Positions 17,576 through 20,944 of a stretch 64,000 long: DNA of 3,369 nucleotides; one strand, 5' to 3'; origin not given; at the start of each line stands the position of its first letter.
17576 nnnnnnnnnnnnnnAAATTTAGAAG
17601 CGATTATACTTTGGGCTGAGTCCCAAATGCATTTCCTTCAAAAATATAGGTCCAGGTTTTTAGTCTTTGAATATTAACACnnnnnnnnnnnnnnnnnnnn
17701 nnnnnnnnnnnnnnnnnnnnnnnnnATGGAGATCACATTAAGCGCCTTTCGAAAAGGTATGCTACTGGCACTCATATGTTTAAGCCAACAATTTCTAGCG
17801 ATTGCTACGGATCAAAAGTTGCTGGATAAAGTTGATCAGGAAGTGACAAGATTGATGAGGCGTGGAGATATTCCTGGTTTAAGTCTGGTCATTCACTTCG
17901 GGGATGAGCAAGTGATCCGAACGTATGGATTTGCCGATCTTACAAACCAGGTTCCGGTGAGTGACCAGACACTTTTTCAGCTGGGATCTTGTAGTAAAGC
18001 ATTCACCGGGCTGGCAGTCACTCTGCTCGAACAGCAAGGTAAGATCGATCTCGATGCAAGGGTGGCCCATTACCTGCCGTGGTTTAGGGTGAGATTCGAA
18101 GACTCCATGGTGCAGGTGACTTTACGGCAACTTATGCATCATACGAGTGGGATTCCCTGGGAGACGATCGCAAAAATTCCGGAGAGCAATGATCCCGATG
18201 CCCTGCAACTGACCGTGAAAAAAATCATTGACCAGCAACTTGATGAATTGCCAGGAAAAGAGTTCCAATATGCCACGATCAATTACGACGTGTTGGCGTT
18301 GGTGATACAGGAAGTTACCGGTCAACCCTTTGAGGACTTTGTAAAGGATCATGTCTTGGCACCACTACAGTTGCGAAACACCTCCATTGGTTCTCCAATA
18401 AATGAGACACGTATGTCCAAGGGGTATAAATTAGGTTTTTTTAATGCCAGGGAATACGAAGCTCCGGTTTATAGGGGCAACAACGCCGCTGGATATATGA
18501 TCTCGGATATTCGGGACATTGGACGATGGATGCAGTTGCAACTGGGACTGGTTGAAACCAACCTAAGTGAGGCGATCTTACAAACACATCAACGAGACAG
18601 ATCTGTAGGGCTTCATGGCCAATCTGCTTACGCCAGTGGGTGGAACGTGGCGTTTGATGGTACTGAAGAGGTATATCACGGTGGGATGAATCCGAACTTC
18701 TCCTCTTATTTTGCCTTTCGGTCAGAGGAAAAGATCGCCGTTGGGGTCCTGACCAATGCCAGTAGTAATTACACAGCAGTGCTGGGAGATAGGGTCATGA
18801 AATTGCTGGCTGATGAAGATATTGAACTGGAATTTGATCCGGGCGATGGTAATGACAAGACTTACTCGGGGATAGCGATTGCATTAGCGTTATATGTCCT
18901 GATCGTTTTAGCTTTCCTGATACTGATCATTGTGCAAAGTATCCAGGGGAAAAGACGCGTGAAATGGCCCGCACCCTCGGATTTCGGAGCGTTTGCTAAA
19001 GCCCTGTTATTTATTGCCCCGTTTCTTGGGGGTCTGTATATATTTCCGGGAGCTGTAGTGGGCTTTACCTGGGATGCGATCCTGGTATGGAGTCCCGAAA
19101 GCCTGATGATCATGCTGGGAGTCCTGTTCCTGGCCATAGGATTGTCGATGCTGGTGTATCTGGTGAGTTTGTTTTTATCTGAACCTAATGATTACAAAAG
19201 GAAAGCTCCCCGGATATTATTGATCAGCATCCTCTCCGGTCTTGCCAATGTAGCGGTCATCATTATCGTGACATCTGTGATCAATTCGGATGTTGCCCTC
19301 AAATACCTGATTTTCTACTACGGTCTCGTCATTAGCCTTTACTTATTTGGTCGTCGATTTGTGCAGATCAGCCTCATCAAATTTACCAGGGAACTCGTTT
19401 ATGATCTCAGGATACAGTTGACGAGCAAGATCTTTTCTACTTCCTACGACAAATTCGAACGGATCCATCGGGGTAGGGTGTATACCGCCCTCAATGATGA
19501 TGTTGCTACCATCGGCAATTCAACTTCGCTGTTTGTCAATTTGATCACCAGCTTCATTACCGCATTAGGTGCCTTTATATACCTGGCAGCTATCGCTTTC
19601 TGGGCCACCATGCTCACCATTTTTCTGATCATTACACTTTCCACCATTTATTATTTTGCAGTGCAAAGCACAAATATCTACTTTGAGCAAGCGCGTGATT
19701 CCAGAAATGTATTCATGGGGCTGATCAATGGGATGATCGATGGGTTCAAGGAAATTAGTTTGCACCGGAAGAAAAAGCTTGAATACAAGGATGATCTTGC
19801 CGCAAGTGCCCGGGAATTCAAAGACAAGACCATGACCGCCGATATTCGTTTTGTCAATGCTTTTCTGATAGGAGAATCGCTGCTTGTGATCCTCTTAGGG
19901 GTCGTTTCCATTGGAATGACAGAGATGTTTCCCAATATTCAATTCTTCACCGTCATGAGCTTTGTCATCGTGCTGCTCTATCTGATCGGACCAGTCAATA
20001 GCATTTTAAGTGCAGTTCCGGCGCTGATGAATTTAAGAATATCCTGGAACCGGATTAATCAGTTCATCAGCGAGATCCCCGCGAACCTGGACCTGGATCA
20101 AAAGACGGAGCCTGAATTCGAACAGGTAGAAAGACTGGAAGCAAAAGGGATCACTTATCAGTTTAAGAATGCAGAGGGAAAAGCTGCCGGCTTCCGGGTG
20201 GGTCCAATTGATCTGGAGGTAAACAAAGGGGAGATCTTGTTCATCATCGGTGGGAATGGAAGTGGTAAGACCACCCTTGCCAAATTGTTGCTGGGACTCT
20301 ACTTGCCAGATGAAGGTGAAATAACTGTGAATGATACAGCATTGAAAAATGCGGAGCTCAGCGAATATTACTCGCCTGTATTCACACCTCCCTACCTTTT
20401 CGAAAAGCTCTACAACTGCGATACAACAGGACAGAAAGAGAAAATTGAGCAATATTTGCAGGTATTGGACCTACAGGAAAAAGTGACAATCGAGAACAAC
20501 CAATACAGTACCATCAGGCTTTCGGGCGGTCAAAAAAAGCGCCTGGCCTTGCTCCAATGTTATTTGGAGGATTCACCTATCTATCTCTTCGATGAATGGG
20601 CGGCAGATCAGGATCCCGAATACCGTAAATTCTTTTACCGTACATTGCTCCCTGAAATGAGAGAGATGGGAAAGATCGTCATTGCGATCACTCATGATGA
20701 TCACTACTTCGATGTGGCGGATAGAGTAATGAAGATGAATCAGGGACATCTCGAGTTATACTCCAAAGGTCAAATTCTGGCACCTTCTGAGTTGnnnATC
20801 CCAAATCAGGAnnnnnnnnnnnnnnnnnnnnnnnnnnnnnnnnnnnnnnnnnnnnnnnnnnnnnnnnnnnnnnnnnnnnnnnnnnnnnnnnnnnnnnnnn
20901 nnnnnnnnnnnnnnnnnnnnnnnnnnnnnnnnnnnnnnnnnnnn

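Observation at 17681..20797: Periplasmic S12 peptidase fused to a cyclic-peptide ABC exporter; signature of ClbP/XcnG/ZmaM-type prodrug activation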

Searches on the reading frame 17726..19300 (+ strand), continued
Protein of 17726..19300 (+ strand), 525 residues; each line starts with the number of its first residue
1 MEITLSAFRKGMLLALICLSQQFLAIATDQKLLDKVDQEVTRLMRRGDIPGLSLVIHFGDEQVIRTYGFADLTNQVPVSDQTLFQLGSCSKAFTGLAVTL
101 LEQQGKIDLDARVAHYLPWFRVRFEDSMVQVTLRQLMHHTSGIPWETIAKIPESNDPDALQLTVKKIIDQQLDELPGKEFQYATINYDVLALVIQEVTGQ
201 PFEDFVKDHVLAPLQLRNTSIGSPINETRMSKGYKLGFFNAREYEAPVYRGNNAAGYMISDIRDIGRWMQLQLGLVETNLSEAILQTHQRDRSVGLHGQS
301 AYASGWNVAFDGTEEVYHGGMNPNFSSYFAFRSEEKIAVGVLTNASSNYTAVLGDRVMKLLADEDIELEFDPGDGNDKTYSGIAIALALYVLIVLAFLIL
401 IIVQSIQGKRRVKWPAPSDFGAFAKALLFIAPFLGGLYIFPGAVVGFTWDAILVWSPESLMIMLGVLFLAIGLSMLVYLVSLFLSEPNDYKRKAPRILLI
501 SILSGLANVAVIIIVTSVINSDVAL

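Call 80: find_related_loci(query=A3, collection=genome_contigs, flank=10000)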
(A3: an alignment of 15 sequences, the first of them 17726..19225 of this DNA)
Query A3 (500 aa) in genome_contigs; peptide patterns used: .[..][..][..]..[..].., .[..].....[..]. (x = any residue, [..] = any of these).
600 stretches matched a pattern (row limit reached: there are more); 563 encode a relative of the query (tblastn E <= 1e-3); the best 80 are kept; 80 distinct loci.
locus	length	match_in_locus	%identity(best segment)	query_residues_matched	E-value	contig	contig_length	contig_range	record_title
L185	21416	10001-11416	58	29-500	0e+0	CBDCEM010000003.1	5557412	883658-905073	MAG: Cyclobacteriaceae bacterium isolate 715ca776-3538-4ce1-aff8-f83ee6eb7d73 genome assembly, contig: contig_3, whole g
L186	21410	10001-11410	52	31-500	6e-178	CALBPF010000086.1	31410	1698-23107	MAG TPA_asm: uncultured Flammeovirgaceae bacterium isolate SRR3401483_bin.57_CONCOCT_v1.1_MAG genome assembly, contig: E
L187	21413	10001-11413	50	31-500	3e-169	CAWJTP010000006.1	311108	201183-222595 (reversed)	MAG: uncultured Cytophagales bacterium isolate MFD04212.bin.3.37 genome assembly, contig: contig_2033, whole genome shot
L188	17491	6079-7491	52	31-500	9e-168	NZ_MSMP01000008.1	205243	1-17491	Tenacibaculum agarivorans strain HZ1 contig8, whole genome shotgun sequence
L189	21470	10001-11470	50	13-499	1e-167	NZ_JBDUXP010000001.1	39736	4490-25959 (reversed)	MAG: Dokdonia sp. isolate CB.59.F.A3_113_16 CB_59_F_A3_113_16_000000000001, whole genome shotgun sequence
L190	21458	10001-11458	49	11-499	3e-166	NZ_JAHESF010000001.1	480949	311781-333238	Chryseosolibacter histidini strain PWU4 NODE_1_length_480949_cov_9.841735, whole genome shotgun sequence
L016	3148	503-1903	51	34-500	4e-174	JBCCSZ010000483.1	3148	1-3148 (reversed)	MAG: Bacteroidota bacterium isolate P01_D01_bin.68 k141_2035599_length_3148_cov_21.4074, whole genome shotgun sequence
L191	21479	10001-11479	49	14-500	2e-164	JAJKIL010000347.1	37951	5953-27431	MAG: Niastella sp. isolate b58_HoplandSoilSeptJan k101_5739432, whole genome shotgun sequence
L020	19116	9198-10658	47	13-500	4e-162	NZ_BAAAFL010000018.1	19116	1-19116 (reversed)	Fulvivirga kasyanovii strain JCM 16186 sequence18, whole genome shotgun sequence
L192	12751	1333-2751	50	29-500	4e-162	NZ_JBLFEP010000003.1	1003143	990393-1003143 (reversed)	Maribacter sp. 2307UL18-2 2307UL18-2_3, whole genome shotgun sequence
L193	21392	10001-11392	52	32-495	3e-160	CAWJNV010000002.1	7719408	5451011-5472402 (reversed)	MAG: uncultured Sphingobacteriales bacterium isolate MFD02840.bin.1.97 genome assembly, contig: contig_9525, whole genom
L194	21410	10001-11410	50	33-500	8e-160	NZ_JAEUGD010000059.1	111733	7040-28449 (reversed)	Fulvivirga marina strain 29W222 scaffold59, whole genome shotgun sequence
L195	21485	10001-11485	46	5-499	1e-158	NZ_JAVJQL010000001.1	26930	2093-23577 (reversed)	MAG: Fulvivirga sp. isolate E1-EBD-03 k141_26935, whole genome shotgun sequence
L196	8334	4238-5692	48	14-500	8e-159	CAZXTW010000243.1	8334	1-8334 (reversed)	MAG TPA_asm: uncultured Roseivirgaceae bacterium isolate SRP135972_co2_271 genome assembly, contig: NODE_11713_length_83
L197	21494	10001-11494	47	4-495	2e-158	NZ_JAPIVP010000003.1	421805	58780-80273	Pedobacter sp. PF22-3 P.sp._PF22-3_LCCC_2175_contig_3, whole genome shotgun sequence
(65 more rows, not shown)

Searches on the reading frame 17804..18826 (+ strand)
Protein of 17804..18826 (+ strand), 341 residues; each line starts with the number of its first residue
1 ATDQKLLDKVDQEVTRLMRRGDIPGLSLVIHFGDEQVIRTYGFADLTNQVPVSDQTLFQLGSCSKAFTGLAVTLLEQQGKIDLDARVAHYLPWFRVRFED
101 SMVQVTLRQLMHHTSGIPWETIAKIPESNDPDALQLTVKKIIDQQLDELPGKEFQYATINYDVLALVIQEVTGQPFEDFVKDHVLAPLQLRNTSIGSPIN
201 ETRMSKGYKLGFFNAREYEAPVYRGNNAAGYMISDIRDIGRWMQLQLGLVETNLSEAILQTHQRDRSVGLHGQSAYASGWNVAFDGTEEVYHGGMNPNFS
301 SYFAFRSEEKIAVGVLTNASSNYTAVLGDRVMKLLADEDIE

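Call 54: search_solved_structures(query=window:17804-18826:+, max_evalue=1e-25, show_alignments=5)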
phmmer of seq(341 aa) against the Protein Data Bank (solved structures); distinct sequences matched with E-value up to 1e-25: 7.
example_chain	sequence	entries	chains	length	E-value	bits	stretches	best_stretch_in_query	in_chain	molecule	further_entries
3o3v_A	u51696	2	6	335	2.6e-47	164.7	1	16-324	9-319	beta-lactamase | ClbP peptidase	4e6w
4e6x_A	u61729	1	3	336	2.6e-47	164.7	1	16-324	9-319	ClbP peptidase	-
4gdn_A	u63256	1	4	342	5.6e-47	163.6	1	9-327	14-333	Protein flp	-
7mdc_A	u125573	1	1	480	6e-47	163.5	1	14-324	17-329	Beta-lactamase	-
7ul6_A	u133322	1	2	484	6.1e-47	163.4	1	14-324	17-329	Beta-lactamase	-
7mde_A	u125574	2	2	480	1.6e-46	162.1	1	14-324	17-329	Beta-lactamase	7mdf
7spn_A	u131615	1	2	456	1.2e-28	103.3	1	6-320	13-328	IS11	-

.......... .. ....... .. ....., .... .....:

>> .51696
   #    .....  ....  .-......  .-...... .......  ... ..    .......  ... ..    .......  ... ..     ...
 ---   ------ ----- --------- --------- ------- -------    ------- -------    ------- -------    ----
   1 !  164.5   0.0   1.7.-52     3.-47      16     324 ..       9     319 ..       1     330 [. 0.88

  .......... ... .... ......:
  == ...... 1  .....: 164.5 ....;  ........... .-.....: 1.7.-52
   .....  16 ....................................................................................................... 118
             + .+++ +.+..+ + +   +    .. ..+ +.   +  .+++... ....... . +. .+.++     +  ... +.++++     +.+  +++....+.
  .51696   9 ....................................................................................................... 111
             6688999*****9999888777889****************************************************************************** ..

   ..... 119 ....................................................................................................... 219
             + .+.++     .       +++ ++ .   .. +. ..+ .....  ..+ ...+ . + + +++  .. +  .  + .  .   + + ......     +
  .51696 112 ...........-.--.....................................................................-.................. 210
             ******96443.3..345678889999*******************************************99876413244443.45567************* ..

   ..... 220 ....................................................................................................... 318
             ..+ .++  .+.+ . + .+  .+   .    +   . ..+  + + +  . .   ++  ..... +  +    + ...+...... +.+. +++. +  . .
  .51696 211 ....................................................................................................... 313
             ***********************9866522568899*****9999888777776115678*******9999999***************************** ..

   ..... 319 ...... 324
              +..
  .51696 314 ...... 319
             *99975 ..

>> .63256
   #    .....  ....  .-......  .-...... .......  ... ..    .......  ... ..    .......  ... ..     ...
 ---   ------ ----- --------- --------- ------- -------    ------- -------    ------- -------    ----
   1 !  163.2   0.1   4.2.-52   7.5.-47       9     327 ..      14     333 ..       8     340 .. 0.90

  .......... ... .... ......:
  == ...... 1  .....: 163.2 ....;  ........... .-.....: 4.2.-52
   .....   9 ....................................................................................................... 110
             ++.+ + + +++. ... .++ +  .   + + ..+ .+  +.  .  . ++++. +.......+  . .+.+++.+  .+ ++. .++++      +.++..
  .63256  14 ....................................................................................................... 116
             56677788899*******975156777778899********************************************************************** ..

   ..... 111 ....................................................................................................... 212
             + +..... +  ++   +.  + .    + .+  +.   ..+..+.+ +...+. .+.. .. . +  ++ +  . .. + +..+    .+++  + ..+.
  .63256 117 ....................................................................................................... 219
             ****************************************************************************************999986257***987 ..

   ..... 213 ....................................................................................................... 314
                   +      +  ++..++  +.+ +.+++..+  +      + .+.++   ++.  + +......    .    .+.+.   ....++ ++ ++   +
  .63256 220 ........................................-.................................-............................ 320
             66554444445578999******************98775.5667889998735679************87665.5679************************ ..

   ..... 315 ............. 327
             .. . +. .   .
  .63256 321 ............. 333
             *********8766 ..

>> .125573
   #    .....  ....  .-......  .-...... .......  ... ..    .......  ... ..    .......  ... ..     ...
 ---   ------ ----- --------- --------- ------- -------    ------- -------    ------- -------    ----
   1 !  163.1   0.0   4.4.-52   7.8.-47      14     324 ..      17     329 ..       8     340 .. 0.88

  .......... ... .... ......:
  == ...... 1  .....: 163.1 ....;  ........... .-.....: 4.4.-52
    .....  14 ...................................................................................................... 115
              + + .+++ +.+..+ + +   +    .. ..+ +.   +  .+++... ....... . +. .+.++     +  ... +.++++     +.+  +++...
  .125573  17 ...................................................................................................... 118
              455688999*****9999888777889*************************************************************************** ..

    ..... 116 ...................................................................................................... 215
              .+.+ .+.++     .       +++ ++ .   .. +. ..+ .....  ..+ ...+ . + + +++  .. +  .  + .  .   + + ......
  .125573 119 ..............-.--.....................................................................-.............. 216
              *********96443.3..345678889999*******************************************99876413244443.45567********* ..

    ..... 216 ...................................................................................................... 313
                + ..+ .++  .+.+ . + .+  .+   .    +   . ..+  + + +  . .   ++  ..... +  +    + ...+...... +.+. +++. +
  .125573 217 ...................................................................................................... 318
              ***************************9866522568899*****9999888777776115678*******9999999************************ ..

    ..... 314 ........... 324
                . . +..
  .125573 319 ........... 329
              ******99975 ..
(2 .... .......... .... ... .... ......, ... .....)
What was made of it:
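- Closest known: Flp / FmtA-like and class C beta-lactamases. Same: Flp scores as high as ClbP on the soluble domain (call 54).
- The soluble domain alone does not score better against ClbP than against Flp (call 54), so the assignment rests on diagnostic residues and the TM domain. The soluble domain scores equally to Flp (call 54).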

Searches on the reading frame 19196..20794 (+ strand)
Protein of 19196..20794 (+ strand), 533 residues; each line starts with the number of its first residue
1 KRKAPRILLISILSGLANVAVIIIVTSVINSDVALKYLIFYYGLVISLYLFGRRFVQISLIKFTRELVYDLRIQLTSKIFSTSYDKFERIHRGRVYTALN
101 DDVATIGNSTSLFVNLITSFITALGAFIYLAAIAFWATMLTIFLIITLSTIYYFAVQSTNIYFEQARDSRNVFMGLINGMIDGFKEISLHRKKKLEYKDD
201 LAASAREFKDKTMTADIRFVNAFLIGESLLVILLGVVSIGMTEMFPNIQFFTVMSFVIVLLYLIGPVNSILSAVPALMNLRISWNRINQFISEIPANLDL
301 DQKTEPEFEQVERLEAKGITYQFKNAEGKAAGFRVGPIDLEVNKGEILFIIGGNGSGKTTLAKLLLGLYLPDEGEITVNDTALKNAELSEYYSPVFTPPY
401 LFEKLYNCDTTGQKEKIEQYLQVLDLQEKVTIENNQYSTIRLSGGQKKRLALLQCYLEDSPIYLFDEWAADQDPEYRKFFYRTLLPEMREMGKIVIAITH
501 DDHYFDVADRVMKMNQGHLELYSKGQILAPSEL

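Call 84: search_solved_structures(query=window:19196-20794:+, max_evalue=1e-10)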
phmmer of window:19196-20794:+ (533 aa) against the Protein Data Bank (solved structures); distinct sequences matched with E-value up to 1e-10: 238 (the best 60 are shown).
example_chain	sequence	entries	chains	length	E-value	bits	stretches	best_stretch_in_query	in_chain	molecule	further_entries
7zk8_A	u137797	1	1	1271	7.8e-27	97.5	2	46-525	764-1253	ATP-dependent translocase ABCB1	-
7zk9_A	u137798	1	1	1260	9.3e-27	97.2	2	46-524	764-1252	ATP-dependent translocase ABCB1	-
7zk4_A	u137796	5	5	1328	1.6e-26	96.5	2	46-525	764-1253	ATP-dependent translocase ABCB1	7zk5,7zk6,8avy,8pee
7zka_A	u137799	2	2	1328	1.6e-26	96.5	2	46-525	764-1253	ATP-dependent translocase ABCB1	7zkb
6ujt_A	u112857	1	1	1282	3e-26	95.6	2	46-525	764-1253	ATP-dependent translocase ABCB1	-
6ujw_A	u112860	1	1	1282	4e-26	95.1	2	46-525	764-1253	ATP-dependent translocase ABCB1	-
6ujp_A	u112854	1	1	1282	5.8e-26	94.6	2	46-525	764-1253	ATP-dependent translocase ABCB1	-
6q81_A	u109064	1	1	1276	6.5e-26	94.5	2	46-525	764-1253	P-glycoprotein (ABCB1)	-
5kpi_A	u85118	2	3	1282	6.7e-26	94.4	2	46-525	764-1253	Multidrug resistance protein 1A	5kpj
4m2s_A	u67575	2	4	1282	6.7e-26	94.4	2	46-525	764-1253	Multidrug resistance protein 1A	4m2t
4ksb_A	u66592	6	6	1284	6.7e-26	94.4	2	46-525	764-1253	Multidrug resistance protein 1A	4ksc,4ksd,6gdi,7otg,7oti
3g60_A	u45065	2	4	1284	6.7e-26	94.4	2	46-525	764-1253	Multidrug resistance protein 1a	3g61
4q9h_A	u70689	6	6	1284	6.7e-26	94.4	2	46-525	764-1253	Multidrug resistance protein 1A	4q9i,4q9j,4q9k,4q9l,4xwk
6ujs_A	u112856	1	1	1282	6.7e-26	94.4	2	46-525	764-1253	ATP-dependent translocase ABCB1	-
4m1m_A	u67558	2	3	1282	6.7e-26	94.4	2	46-525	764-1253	Multidrug resistance protein 1A | ATP-dependent translocase ABCB1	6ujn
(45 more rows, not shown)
